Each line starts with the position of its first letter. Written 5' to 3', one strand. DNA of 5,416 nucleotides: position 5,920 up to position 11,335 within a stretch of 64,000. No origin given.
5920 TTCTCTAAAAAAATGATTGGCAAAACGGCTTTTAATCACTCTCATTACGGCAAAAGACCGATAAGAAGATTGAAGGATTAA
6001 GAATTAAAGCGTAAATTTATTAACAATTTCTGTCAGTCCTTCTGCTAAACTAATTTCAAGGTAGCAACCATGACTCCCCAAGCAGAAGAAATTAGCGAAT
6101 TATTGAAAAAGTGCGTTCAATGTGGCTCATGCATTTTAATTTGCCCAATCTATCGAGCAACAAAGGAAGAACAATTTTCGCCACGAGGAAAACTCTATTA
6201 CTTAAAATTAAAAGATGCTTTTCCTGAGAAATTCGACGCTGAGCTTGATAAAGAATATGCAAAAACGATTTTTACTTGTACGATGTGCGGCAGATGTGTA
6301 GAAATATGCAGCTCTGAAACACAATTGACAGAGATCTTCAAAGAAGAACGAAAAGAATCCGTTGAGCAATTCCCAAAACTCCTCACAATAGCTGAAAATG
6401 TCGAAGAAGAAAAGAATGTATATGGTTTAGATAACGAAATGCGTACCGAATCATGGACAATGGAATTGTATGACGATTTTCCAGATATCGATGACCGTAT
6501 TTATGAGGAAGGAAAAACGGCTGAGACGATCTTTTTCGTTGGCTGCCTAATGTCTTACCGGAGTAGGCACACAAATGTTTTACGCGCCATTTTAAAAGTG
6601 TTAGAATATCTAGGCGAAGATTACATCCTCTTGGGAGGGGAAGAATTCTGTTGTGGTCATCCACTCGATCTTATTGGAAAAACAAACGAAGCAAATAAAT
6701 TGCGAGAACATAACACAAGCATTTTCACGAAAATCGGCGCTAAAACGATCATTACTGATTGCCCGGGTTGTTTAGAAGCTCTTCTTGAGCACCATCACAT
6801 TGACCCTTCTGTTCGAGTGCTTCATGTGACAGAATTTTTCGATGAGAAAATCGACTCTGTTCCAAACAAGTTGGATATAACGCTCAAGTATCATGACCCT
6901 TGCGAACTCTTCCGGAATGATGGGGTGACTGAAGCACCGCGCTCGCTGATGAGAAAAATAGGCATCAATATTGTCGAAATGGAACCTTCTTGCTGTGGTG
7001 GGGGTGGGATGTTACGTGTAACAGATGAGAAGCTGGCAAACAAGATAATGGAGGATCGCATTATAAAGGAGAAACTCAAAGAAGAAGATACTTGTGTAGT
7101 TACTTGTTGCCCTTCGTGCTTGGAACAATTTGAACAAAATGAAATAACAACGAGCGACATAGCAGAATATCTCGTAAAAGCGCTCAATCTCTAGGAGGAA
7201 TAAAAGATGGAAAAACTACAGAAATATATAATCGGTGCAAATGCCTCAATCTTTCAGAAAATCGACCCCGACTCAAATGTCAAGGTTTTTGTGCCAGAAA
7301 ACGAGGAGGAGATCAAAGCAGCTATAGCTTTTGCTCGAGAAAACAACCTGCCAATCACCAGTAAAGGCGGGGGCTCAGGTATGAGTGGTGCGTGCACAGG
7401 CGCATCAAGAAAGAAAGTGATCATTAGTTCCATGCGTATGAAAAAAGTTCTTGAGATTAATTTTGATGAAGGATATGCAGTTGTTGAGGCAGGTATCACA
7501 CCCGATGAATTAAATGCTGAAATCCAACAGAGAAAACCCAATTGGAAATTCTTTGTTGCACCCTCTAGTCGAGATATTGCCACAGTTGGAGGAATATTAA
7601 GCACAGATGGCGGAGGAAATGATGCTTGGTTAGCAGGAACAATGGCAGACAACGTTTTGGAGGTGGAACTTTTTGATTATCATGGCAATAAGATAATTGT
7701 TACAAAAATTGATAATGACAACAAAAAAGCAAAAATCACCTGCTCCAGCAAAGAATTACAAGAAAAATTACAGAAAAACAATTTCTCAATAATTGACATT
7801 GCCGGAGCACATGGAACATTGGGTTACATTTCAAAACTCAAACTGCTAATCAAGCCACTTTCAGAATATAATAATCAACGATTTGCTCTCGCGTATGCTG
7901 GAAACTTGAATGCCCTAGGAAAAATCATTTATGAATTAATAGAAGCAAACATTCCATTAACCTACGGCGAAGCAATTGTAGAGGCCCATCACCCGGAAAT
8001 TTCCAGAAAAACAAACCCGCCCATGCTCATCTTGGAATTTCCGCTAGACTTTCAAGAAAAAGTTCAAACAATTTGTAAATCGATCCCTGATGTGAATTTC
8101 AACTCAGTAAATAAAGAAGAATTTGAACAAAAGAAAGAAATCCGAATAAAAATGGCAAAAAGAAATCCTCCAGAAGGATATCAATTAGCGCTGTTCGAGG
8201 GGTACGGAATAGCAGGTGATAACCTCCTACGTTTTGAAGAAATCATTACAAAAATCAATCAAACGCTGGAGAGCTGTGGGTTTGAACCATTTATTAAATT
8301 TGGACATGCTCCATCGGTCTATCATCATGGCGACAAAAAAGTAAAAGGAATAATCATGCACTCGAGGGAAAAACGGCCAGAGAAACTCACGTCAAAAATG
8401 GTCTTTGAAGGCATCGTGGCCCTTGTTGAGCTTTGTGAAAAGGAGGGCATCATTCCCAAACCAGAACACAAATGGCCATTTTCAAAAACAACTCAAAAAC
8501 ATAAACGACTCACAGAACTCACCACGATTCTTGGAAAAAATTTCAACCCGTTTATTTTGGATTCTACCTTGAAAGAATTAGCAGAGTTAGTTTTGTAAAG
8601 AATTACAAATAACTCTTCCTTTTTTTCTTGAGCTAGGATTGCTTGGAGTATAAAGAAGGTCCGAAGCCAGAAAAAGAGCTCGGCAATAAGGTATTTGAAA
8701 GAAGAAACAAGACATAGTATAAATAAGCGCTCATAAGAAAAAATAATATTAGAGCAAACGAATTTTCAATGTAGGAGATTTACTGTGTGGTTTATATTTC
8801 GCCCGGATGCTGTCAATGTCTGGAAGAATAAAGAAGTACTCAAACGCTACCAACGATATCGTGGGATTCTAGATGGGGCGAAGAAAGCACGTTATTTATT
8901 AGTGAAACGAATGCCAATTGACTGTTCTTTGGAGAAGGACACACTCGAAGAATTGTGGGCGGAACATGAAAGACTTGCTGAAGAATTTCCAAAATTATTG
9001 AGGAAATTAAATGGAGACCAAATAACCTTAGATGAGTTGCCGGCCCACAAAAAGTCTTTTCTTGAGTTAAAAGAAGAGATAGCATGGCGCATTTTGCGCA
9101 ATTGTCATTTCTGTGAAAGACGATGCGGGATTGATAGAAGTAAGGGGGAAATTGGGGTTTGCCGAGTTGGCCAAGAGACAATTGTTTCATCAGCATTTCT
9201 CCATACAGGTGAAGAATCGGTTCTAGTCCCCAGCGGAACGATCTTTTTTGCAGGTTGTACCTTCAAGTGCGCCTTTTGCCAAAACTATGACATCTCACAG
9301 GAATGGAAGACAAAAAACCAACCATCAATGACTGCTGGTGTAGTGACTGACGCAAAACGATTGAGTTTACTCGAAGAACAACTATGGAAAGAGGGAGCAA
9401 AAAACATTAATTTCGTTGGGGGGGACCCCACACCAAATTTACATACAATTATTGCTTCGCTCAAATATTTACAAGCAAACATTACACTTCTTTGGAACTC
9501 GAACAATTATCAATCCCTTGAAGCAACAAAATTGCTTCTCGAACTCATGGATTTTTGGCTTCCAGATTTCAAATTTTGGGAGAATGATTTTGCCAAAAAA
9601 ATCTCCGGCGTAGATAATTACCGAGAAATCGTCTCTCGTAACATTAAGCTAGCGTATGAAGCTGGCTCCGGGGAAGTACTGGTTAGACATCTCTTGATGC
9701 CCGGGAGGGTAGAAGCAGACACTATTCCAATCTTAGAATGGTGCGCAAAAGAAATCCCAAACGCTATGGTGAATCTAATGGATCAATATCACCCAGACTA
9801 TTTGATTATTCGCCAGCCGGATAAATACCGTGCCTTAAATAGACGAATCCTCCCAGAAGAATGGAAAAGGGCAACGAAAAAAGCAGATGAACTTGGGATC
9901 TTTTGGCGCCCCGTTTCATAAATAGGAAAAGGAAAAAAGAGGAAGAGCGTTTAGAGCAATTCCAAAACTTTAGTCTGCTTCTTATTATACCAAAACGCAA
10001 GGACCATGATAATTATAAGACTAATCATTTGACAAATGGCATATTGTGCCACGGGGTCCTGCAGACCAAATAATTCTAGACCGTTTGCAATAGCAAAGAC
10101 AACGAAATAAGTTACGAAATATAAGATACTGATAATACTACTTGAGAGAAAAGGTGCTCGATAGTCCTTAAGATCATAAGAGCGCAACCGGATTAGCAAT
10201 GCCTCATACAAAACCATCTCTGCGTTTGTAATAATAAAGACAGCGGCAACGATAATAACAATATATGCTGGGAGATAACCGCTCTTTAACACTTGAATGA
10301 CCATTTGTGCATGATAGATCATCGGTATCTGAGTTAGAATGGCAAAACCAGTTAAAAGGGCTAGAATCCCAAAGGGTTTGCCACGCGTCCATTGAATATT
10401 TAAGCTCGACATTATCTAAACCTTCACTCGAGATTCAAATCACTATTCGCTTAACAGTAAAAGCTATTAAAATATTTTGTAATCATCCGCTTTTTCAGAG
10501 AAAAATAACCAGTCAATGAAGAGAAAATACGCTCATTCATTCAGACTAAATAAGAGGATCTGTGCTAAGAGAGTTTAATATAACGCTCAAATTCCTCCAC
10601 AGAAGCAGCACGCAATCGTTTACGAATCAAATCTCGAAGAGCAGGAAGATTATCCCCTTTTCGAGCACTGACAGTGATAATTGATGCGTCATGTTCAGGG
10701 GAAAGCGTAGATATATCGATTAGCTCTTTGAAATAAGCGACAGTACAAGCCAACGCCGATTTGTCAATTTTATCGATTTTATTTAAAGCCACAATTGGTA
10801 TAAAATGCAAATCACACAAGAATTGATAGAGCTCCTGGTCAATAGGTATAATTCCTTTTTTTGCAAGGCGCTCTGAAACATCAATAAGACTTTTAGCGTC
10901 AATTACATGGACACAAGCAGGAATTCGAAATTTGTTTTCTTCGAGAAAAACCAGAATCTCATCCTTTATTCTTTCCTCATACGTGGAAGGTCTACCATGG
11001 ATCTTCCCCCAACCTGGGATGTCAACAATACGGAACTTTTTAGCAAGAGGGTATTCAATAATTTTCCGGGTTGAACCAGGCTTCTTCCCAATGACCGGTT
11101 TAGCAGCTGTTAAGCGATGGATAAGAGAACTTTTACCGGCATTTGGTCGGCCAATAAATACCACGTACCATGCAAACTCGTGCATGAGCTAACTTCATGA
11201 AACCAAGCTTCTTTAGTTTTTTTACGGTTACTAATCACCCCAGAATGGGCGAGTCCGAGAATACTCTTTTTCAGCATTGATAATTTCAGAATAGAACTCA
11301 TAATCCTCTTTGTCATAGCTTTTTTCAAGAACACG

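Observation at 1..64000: CTCGAG behaves like a highly iterated palindrome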

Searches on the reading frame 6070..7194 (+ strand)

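Call 19: search_protein_families(library=pfam, proteins=[window:6070-7194:+], max_evalue=0.00001)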
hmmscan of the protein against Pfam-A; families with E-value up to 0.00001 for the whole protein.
window:6070-7194:+ (374 aa): 4 families
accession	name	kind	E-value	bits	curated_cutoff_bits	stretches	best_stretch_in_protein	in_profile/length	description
PF02754.22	CCG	-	1.2e-26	93.1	20.6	2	155-235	3-81/85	Cysteine-rich domain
PF13183.11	Fer4_8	-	1.9e-11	44.8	27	1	12-82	2-66/68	4Fe-4S dicluster domain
PF12838.12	Fer4_7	-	3.1e-07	31.2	27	1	14-82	1-50/52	4Fe-4S dicluster domain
PF13534.11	Fer4_17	-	5e-07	30.6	22.2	1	14-82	1-58/61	4Fe-4S dicluster domain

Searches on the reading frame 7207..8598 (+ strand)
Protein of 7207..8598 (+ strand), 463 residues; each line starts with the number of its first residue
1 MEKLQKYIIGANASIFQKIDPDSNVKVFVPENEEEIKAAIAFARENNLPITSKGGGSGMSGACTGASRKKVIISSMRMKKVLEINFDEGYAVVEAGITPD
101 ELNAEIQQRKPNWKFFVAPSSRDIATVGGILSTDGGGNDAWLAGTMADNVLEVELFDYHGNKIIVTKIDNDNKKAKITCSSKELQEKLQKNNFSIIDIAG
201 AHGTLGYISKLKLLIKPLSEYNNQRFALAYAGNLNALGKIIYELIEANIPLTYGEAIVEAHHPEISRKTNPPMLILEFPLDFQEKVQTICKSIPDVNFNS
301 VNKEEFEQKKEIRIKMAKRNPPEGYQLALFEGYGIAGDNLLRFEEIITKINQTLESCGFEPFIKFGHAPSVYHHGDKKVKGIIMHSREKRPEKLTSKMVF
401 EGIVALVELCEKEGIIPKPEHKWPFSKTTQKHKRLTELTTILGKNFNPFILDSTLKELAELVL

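Call 19: search_protein_families(library=pfam, proteins=[window:7207-8598:+], max_evalue=0.00001)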
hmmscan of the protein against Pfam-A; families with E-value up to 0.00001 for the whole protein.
window:7207-8598:+ (463 aa): 1 family
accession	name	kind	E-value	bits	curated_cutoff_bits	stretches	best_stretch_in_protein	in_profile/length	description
PF01565.28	FAD_binding_4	-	5.9e-28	97.7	26.4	1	27-161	4-134/139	FAD binding domain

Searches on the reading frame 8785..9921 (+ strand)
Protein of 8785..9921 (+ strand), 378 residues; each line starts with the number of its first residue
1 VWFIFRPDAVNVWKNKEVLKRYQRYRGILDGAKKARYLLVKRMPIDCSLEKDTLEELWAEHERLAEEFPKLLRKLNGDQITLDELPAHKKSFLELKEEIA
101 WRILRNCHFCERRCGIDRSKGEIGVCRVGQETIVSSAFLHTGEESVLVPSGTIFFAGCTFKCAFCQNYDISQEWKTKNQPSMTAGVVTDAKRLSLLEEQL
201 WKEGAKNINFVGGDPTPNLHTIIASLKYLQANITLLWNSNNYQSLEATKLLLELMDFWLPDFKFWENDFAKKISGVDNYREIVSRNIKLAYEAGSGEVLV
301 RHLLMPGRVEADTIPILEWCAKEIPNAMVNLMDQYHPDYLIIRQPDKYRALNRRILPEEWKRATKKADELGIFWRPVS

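Call 19: search_protein_families(library=pfam, proteins=[window:8785-9921:+], max_evalue=0.00001)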
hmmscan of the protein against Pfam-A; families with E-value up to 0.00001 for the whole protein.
window:8785-9921:+ (378 aa): 2 families
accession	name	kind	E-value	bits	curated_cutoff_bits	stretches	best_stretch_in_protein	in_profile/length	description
PF04055.27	Radical_SAM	-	1.1e-16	61.9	29.5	1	153-319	2-165/166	Radical SAM superfamily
PF13353.11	Fer4_12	-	1.1e-08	36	22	1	152-275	9-130/137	4Fe-4S single cluster domain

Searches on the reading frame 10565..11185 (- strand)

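Call 19: search_protein_families(library=pfam, proteins=[window:10565-11185:-], max_evalue=0.00001)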
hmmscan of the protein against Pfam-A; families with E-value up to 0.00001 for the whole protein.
window:10565-11185:- (206 aa): 3 families
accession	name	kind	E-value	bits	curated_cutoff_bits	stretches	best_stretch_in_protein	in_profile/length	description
PF01926.29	MMR_HSR1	-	6.3e-18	65.4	21.9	1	8-136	2-113/113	50S ribosome-binding GTPase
PF02421.24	FeoB_N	-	4e-14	52.9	27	1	8-185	3-154/156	Ferrous iron transport protein B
PF00009.33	GTP_EFTU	-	1.5e-08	34.9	26.5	0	108-190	102-185/188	Elongation factor Tu GTP binding domain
